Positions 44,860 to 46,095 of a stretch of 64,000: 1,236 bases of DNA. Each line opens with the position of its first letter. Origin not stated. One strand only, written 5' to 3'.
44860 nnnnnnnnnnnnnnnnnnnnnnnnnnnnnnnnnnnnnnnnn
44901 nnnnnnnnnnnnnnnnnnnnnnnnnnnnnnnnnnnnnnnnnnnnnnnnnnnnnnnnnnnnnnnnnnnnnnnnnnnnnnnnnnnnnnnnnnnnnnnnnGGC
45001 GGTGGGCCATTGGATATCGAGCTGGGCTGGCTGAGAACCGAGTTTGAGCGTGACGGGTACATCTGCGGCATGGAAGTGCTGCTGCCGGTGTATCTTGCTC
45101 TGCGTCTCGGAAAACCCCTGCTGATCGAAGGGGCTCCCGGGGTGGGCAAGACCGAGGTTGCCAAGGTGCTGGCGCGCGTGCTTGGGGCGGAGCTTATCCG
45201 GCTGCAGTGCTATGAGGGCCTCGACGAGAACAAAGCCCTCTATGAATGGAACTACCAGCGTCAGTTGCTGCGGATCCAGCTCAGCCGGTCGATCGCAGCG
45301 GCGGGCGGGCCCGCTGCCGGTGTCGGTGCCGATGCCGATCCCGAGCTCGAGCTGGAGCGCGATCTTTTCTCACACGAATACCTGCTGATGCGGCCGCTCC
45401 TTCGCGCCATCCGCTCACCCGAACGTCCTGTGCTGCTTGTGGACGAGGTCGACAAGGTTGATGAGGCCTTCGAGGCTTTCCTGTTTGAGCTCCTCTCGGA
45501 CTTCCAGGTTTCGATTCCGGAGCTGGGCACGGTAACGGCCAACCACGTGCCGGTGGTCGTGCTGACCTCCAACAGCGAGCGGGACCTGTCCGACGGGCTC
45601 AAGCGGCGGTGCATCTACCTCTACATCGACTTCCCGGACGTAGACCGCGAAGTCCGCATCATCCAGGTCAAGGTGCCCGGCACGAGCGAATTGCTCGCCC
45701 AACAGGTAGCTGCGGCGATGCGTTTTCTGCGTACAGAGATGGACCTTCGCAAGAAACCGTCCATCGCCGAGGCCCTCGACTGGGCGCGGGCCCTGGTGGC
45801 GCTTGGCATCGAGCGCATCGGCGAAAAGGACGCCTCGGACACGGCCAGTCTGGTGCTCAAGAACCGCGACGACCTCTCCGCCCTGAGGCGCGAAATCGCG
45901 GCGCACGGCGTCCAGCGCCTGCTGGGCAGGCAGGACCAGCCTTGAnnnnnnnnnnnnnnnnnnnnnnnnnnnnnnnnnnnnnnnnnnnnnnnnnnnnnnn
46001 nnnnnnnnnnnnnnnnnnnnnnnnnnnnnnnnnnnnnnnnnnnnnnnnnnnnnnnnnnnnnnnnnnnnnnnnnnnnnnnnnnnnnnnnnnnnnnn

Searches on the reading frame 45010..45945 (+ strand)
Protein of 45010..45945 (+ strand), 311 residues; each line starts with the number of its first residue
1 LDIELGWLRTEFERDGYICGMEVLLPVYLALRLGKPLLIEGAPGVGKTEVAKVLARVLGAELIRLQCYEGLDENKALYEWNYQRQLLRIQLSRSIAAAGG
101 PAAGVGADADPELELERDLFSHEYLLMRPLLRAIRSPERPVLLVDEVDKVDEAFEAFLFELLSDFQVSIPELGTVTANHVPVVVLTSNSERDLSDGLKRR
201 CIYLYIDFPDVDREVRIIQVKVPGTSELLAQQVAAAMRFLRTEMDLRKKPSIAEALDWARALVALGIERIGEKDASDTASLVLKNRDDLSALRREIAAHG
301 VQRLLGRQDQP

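Call 24: search_protein_families(library=ncbifam, proteins=[window:45010-45945:+], max_evalue=0.00001)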
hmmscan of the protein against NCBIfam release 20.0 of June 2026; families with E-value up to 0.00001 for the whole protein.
window:45010-45945:+ (311 aa): 2 families
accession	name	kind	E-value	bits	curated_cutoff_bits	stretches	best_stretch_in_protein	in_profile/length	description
NF047784.1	MadB_ATPase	equivalog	7.6e-84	281.4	475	1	11-296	10-297/298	MadB family AAA-type ATPase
TIGR02640.1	gas_vesic_GvpN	equivalog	4.8e-06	26.3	266.8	0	183-268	154-242/262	gas vesicle protein GvpN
